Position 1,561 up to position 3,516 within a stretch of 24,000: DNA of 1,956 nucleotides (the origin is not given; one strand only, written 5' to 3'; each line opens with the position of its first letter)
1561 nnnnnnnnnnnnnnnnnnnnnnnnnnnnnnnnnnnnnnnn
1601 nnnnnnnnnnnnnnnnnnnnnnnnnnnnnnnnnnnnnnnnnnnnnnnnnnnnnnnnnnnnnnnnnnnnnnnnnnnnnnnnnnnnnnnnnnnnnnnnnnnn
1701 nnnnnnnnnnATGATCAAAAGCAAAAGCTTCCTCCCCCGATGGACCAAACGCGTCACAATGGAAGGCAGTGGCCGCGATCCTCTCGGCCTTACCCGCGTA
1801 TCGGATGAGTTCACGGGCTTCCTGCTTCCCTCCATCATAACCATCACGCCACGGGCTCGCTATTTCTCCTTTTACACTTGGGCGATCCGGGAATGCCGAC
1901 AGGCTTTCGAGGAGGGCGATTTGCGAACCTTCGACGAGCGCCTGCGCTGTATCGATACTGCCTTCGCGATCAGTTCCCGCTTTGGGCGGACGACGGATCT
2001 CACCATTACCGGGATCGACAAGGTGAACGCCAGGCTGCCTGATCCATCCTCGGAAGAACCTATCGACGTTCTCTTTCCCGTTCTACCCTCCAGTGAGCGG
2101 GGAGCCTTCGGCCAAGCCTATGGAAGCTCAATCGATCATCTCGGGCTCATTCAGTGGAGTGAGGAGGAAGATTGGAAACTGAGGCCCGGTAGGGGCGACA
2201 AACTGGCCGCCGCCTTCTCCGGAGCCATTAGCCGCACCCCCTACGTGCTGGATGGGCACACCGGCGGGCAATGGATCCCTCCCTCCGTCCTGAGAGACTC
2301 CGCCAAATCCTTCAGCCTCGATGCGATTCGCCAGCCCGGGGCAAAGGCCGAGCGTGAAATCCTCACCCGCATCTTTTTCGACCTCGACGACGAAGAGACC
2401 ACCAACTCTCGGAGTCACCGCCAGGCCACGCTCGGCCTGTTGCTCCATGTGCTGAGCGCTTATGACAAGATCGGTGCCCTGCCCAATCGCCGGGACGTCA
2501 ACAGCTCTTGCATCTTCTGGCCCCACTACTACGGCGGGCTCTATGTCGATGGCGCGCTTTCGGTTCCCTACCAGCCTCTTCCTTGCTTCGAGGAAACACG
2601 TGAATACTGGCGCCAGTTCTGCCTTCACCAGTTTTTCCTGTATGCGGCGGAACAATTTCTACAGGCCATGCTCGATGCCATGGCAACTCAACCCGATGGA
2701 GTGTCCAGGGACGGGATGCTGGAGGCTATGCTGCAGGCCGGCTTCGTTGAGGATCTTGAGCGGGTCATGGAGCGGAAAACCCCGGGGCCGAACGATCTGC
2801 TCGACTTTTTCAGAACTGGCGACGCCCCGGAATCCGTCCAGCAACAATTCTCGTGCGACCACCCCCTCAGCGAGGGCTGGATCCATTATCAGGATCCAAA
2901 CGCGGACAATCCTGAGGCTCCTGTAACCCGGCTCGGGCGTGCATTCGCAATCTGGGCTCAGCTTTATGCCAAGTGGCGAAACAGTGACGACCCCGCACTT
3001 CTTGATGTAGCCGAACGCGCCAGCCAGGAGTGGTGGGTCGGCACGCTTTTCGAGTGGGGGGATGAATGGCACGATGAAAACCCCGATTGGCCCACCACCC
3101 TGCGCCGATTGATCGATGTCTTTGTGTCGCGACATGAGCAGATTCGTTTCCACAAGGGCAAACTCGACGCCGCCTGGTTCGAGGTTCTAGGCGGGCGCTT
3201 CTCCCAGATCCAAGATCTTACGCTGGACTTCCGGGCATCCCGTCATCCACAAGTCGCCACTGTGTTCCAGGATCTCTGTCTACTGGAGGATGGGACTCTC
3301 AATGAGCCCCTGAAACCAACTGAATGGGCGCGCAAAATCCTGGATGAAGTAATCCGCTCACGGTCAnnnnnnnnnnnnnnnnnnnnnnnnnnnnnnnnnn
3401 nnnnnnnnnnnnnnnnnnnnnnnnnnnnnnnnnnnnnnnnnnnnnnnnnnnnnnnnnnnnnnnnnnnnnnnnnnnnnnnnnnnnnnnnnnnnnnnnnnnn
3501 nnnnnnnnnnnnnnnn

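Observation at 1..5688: ATPase + two unknowns + two-HKD PLD nuclease operon: candidate uncharacterised defence system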

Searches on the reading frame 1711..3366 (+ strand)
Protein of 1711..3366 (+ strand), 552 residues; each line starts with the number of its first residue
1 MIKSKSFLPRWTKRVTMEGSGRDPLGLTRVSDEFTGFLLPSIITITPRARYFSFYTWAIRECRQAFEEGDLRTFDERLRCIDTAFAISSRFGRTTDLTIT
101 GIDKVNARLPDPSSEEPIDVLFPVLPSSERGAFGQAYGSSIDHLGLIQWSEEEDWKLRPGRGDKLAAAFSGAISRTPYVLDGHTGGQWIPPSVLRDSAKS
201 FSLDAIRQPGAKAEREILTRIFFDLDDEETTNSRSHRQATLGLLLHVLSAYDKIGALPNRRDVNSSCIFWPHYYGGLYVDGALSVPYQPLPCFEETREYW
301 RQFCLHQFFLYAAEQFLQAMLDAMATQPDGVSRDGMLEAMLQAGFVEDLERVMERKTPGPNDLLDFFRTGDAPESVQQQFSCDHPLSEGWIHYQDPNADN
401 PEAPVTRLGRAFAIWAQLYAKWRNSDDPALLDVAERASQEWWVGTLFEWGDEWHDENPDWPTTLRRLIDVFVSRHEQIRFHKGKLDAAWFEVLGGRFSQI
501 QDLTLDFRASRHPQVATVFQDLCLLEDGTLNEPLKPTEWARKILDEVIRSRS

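Call 4: search_protein_families(library=pfam, proteins=[window:1711-3366:+], max_evalue=0.1)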
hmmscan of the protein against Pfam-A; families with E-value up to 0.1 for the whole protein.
window:1711-3366:+ (552 aa): 1 family
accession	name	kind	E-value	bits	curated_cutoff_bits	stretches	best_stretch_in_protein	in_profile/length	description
PF19888.4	DUF6361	-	0.028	13.8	25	1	20-63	28-71/388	Family of unknown function (DUF6361)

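Call 5: search_protein_families(library=padloc, proteins=[window:1711-3366:+], max_evalue=0.1)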
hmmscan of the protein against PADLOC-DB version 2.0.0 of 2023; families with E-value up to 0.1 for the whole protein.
window:1711-3366:+ (552 aa): 1 family
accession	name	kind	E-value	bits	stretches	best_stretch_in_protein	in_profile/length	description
PDLC03828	ZacA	-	6.3e-06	24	1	19-68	28-75/396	-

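Call 6: search_protein_families(library=ncbifam, proteins=[window:1711-3366:+], max_evalue=0.1)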
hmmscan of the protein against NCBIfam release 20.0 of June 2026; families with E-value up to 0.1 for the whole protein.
window:1711-3366:+ (552 aa): 0 families

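Call 16: find_homologous_proteins(query=window:1711-3366:+)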
Query window:1711-3366:+ (552 aa): 87 proteins with E <= 0.001 among 8000 candidates.
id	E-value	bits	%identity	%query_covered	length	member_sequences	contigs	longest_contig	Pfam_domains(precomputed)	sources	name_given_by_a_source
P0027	0.0e+0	1145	90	97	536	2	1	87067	-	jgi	jgi:hypothetical protein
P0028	0.0e+0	1142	88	100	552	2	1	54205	-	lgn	-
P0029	0.0e+0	1108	88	97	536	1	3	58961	-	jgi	-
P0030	0.0e+0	1074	84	99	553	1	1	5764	-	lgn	-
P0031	2.0e-292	989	79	97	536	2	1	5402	-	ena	-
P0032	2.2e-190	652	53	100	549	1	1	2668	-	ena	-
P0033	5.8e-185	635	52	100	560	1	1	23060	-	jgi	jgi:hypothetical protein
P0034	4.6e-179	615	50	100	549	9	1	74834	-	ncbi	-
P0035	1.6e-175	603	51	97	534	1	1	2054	-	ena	-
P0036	5.5e-174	598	50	100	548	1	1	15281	-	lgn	-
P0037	6.6e-173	595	51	100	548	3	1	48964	-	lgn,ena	-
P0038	5.6e-172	592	50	100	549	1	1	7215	-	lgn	-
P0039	3.4e-170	586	51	97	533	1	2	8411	-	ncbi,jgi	jgi:hypothetical protein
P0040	1.9e-168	580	49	100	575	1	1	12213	-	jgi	-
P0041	6.3e-164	565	48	100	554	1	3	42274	-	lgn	-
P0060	3.3e-132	460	43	99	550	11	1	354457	-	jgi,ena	-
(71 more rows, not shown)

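Call 17: find_encoding_contigs(protein=P0027, flank=10000, max_places=2)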
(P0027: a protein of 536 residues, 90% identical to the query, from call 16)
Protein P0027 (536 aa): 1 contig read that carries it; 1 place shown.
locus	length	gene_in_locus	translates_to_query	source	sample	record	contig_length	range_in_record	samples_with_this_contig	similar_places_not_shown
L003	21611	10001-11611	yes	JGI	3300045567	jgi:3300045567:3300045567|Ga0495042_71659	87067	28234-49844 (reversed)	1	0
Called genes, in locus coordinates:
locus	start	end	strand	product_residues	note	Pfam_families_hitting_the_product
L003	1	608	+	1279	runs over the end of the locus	PF28173:Upx-like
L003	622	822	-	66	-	-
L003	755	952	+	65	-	-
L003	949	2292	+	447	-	PF00078:RVT_1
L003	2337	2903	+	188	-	-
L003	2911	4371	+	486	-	-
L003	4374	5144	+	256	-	-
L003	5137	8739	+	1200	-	PF02384:N6_Mtase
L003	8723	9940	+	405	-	-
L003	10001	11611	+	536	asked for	-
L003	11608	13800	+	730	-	PF13091:PLDc_2 (faint)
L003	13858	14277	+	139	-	PF08837:DUF1810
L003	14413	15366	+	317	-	PF00004:AAA, PF07724:AAA_2 (weak), PF07728:AAA_5 (weak)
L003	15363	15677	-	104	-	-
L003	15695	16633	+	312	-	PF00149:Metallophos, PF12850:Metallophos_2 (faint)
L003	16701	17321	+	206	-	-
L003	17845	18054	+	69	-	PF12728:HTH_17 (weak)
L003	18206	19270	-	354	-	-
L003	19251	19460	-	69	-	-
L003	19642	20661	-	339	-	PF04055:Radical_SAM, PF06968:BATS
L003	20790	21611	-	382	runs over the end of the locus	PF00578:AhpC-TSA, PF08534:Redoxin, PF13905:Thioredoxin_8 (faint), PF00578:AhpC-TSA (weak), PF08534:Redoxin (weak)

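Call 18: find_encoding_contigs(protein=P0034, flank=10000, max_places=2)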
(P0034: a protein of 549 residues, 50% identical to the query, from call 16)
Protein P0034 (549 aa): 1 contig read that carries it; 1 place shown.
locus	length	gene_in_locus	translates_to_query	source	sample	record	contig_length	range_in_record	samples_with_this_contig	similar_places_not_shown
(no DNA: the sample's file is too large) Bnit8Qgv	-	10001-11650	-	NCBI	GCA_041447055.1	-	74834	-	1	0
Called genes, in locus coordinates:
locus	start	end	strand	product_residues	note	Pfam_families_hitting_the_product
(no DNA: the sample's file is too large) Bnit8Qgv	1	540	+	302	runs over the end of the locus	PF14267:DUF4357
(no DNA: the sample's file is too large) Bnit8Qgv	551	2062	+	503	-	PF12161:HsdM_N, PF02384:N6_Mtase, PF01170:UPF0020, PF07669:Eco57I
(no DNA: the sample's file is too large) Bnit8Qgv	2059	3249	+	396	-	PF01420:Methylase_S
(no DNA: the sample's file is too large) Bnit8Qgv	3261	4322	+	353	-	PF12770:CHAT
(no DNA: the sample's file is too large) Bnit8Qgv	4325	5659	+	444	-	PF13676:TIR_2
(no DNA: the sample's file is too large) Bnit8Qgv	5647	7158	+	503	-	-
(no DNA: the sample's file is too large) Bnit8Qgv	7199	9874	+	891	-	PF01926:MMR_HSR1 (faint), PF00350:Dynamin_N, PF16565:MIT_C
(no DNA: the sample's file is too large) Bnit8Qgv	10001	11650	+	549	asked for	-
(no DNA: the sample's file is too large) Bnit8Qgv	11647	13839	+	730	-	PF13091:PLDc_2 (faint)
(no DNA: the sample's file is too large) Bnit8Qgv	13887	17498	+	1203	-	-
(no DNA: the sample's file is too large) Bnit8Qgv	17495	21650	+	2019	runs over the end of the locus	PF00270:DEAD, PF27116:YjiV_N (weak), PF00271:Helicase_C, PF09369:MZB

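Call 19: find_encoding_contigs(protein=P0060, flank=10000, max_places=2)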
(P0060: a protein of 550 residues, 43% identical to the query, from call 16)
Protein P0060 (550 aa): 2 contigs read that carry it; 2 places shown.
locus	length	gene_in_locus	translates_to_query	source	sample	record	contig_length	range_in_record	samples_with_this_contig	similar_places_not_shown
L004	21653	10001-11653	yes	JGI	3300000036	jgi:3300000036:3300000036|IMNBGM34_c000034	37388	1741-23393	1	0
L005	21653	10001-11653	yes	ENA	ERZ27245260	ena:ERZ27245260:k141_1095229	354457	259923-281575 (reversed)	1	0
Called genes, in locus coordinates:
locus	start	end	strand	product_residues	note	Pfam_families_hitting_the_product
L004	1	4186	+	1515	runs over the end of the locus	PF02384:N6_Mtase, PF20473:MmeI_Mtase (weak), PF07669:Eco57I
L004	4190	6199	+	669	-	-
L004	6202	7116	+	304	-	-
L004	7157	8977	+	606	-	-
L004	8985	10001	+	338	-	-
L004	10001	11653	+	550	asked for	-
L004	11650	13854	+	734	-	PF13091:PLDc_2 (faint), PF09565:RE_NgoFVII (faint)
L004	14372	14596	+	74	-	-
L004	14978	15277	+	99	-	PF12728:HTH_17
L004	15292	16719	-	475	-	PF00589:Phage_integrase (faint)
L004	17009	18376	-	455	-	PF01171:ATP_bind_3, PF11734:TilS_C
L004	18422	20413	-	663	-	PF00082:Peptidase_S8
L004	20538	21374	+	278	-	PF00753:Lactamase_B, PF23023:Anti-Pycsar_Apyc1, PF13483:Lactamase_B_3 (weak), PF12706:Lactamase_B_2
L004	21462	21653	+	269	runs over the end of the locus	PF08032:SpoU_sub_bind (weak), PF00588:SpoU_methylase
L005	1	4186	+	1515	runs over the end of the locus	PF02384:N6_Mtase, PF20473:MmeI_Mtase (weak), PF07669:Eco57I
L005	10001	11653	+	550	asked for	-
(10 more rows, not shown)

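Call 24: find_related_loci(query=A1, collection=genome_contigs, flank=10000)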
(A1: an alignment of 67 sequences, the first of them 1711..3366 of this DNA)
Query A1 (552 aa) in genome_contigs; peptide patterns used: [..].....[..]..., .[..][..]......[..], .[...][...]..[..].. (x = any residue, [..] = any of these).
250 stretches matched a pattern; 159 encode a relative of the query (tblastn E <= 1e-3); the best 80 are kept; 79 distinct loci.
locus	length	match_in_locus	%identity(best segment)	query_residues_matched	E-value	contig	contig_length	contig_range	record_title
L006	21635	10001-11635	65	7-552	0e+0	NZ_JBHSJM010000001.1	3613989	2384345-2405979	Rubritalea spongiae strain KCTC 12906 tig00000001, whole genome shotgun sequence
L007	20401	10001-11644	41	7-552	1e-126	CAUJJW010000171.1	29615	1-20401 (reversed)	MAG: Verrucomicrobiota bacterium isolate KLAP45 genome assembly, contig: KLAP45_544341, whole genome shotgun sequence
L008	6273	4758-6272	42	1-502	1e-119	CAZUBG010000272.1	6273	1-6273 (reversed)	MAG TPA_asm: uncultured Bifidobacteriaceae bacterium isolate binchicken_co3_517 genome assembly, contig: NODE_40907_leng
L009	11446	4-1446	40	73-552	4e-112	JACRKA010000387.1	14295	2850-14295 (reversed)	MAG: Verrucomicrobia bacterium isolate NC_groundwater_1843_Pr3_B-0.1um_65_12 SR-2_scaffold_141_4094631, whole genome sho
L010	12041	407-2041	43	9-551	2e-133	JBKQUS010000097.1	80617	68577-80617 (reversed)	MAG: Limisphaerales bacterium isolate SEr2D2E2F__bin_178 SEr2D2E2F_000000142442, whole genome shotgun sequence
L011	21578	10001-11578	33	8-534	7e-89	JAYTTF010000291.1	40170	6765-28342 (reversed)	MAG: Bryobacterales bacterium isolate GFS_5321 GFS_5321_290, whole genome shotgun sequence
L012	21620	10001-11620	33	8-549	6e-80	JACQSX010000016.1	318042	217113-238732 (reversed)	MAG: Acidobacteria bacterium isolate NC_groundwater_1396_Ag_S-0.65um_54_125 S_p65_S5_coassembly_k141_1386489, whole geno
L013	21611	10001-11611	35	9-549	4e-78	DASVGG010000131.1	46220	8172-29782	MAG TPA_asm: Pyrinomonadaceae bacterium isolate SMAG_U2109 k141_954478, whole genome shotgun sequence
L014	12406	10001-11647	30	1-548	2e-77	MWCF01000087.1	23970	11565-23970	MAG: Elusimicrobia bacterium ADurb.Bin231 BWY26_contig000087, whole genome shotgun sequence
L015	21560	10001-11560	32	7-525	1e-77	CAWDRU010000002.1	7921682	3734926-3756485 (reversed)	MAG: Blastocatellia bacterium isolate MFD04935.bin.1.50 genome assembly, contig: contig_540, whole genome shotgun sequen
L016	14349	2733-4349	32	8-550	3e-77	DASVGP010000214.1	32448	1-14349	MAG TPA_asm: Bryobacteraceae bacterium isolate SMAG_U2118 k141_518561, whole genome shotgun sequence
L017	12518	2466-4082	32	8-550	3e-77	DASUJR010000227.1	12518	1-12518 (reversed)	MAG TPA_asm: Candidatus Acidiferrales bacterium isolate SMAG_U1491 k141_669283, whole genome shotgun sequence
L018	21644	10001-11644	29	1-548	8e-77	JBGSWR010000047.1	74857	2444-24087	MAG: Pyrinomonadaceae bacterium isolate JTS-RE45 k141_5397018, whole genome shotgun sequence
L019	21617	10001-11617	32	8-550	4e-77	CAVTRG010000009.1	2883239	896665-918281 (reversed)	MAG: uncultured Acidobacteriaceae bacterium isolate MFD09603.bin.1.367 genome assembly, contig: contig_703, whole genome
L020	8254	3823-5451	32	8-550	4e-77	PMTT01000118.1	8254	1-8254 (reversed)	MAG: Bryobacterales bacterium isolate palsa_130 73.20110700_P2D.82_contig_43857, whole genome shotgun sequence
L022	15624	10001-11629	33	7-548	6e-75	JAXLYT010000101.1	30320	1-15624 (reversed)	MAG: Byssovorax sp. isolate STL-MYX20 C2.183.fa-101, whole genome shotgun sequence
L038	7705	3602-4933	25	2-426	3e-22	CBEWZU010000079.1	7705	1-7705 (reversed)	MAG TPA_asm: uncultured Archaeoglobaceae archaeon isolate SRR24791474_metabat2_35 genome assembly, contig: ERZ25515408.1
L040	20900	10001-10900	27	9-312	2e-18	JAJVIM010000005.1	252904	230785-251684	MAG: Anaerolineae bacterium isolate Bin_81R c_000000000218, whole genome shotgun sequence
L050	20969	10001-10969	24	4-327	1e-11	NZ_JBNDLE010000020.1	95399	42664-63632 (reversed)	Pseudomonas sp. 2835 Ga0501447_20, whole genome shotgun sequence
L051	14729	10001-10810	24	21-262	1e-11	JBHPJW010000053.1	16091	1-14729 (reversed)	Fibrobacterota bacterium isolate SAG AM-315-M03 AM-315-M03_NODE_53, whole genome shotgun sequence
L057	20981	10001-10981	23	6-324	7e-11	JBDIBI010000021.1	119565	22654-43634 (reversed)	MAG: Blastocatellia bacterium isolate AS-MICRO-OLR.206 NODE_364_length_119565_cov_24.629969, whole genome shotgun sequen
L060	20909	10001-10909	22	20-325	7e-10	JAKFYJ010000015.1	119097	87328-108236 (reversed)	MAG: Elusimicrobia bacterium isolate ND5_Bin_57 ND5_0000122, whole genome shotgun sequence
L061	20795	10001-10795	26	1-248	8e-10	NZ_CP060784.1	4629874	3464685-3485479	Hymenobacter qilianensis strain JCM 19763 chromosome, complete genome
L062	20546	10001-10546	28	11-179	7e-10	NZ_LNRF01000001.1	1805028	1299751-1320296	Vibrio splendidus strain MOR1 NODE_1, whole genome shotgun sequence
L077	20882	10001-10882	24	38-328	8e-9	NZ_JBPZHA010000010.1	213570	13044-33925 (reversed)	Hydrogenophaga sp. MI9 contig10, whole genome shotgun sequence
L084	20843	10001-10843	27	21-300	1e-8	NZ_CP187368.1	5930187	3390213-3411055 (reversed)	Rubrivivax sp. RP6-9 chromosome, complete genome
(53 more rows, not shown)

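Call 33: search_protein_families(library=padloc, proteins=[L051:5566-7164:+, L051:7164-8090:+, L051:8103-8654:+, L051:8681-9946:+, L051:9956-11614:+, L051:11610-14159:+], max_evalue=0.01)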
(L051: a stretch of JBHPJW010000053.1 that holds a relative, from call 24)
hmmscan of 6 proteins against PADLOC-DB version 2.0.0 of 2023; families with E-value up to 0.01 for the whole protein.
L051:5566-7164:+ (533 aa): 92 families (the best 25 are shown)
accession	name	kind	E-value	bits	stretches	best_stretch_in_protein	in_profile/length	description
PDLC03878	NsnB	-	1.6e-42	144.5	1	1-529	1-337/345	-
PDLC04707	PDC-M55A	-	1.2e-38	131.2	2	375-529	256-404/421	-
PDLC04148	HEC-03B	-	7.7e-35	118.8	2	272-527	216-437/458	-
PDLC02979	AriA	-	2.8e-28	97.8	2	1-208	1-132/373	-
PDLC04176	HEC-01A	-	4.3e-15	53.9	2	4-122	5-116/371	-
PDLC02980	AriA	-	1.3e-13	49.6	2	170-452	83-293/304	-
PDLC02335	AbiLi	-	3.7e-12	43.9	1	1-461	49-239/326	AbiLi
PDLC00083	GajA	-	1.3e-11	41.6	2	419-462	296-338/639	AAA ATPase domain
PDLC00070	GajA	-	2.4e-11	40.9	2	415-461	289-335/596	AAA ATPase domain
PDLC04178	HEC-01A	-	2.5e-11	41.3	1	4-94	11-93/399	-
PDLC02358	Old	-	5.2e-11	40.1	1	2-45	4-46/578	Old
PDLC02981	AriAB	-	1.7e-10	38.2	2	2-95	3-98/694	-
PDLC04182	HEC-01A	-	2.1e-10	38.2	2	4-91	6-93/406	-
PDLC00096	GajA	-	2.4e-10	37.8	2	2-58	3-57/630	AAA ATPase domain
PDLC04175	HEC-01A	-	2.9e-10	37.7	1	2-54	6-56/363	-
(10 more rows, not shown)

L051:7164-8090:+ (309 aa): 0 families

L051:8103-8654:+ (184 aa): 0 families

L051:8681-9946:+ (422 aa): 9 families
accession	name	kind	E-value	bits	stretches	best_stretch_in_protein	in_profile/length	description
PDLC04796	PDC-S02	-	1e-48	164.2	1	81-250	216-384/390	-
PDLC04806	PDC-S02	-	2e-31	107.4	1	94-226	171-303/324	-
PDLC04819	PDC-S02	-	3.2e-20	70.6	1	91-225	178-308/334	-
PDLC03657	mREase_IV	-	1.2e-15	55.6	1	93-247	158-316/317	Type IV methyl-directed restriction enzyme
PDLC04815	PDC-S02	-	8.9e-09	33.1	1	92-225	192-320/346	-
PDLC03203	mREase_II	-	2.8e-06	24.8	1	104-231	248-379/393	Type II methyl-directed restriction enzyme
PDLC03663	mREase_IV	-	1.4e-05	22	1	104-229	408-528/544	Type IV methyl-directed restriction enzyme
PDLC03852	LmuA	-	1.8e-05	22.9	1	103-164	13-76/336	-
PDLC04715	PDC-M58A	-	0.003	15.6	1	105-164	4-68/154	-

L051:9956-11614:+ (553 aa): 1 family
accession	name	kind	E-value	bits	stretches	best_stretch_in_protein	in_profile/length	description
PDLC03828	ZacA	-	0.0075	13.9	0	33-76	47-88/396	-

L051:11610-14159:+ (850 aa): 3 families
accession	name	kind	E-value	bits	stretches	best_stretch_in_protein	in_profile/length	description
PDLC03829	ZacB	-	5.6e-12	43.3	1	65-324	87-346/586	-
PDLC04553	PDC-M27B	-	1.1e-08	32.2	1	83-118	106-142/635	-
PDLC02901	DpdK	-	0.00034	18.3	1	35-118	73-148/173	DpdK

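Call 42: predict_structure(alignment_id=A1)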
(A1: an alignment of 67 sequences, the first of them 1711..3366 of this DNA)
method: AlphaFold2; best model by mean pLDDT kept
length: 552 residues; sequences in the alignment: 67
mean_pLDDT: 89.4   pTM: 0.89
mean pLDDT of the five models: 89.4, 89.1, 88.7, 88.5, 88.3
residues with pLDDT >= 90: 392; 70-90: 118; 50-70: 22; < 50: 20
segments of 3 or more residues with pLDDT < 50: 1-20
pLDDT, mean of each block of 10 residues (from residue 1): 39 39 78 89 80 96 92 91 95 88 88 89 75 80 89 82 97 98 95 97 96 97 82 79 98 96 94 95 94 96 96 96 92 96 96 95 95 94 92 74 90 98 95 90 95 97 97 92 78 92 85 93 94 97 97 91
secondary structure, 60 per line:
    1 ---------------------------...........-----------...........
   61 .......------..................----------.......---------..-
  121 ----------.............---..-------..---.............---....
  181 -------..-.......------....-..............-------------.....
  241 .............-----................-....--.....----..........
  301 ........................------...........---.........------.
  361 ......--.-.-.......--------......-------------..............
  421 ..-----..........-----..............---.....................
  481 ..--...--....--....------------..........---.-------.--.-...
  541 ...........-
elements in order: H28-38 H50-67 H74-91 H102-108 H131-143 H161-173 H177-180 H191-197 H204-207 H209-222 H236-253 H260-274 E276-279 E282-286 H291-324 H333-341 H345-353 H360-366 H373-379 H388-393 H407-422 H428-437 H443-456 H460-482 E490-493 E496-499 H512-521 H538-551
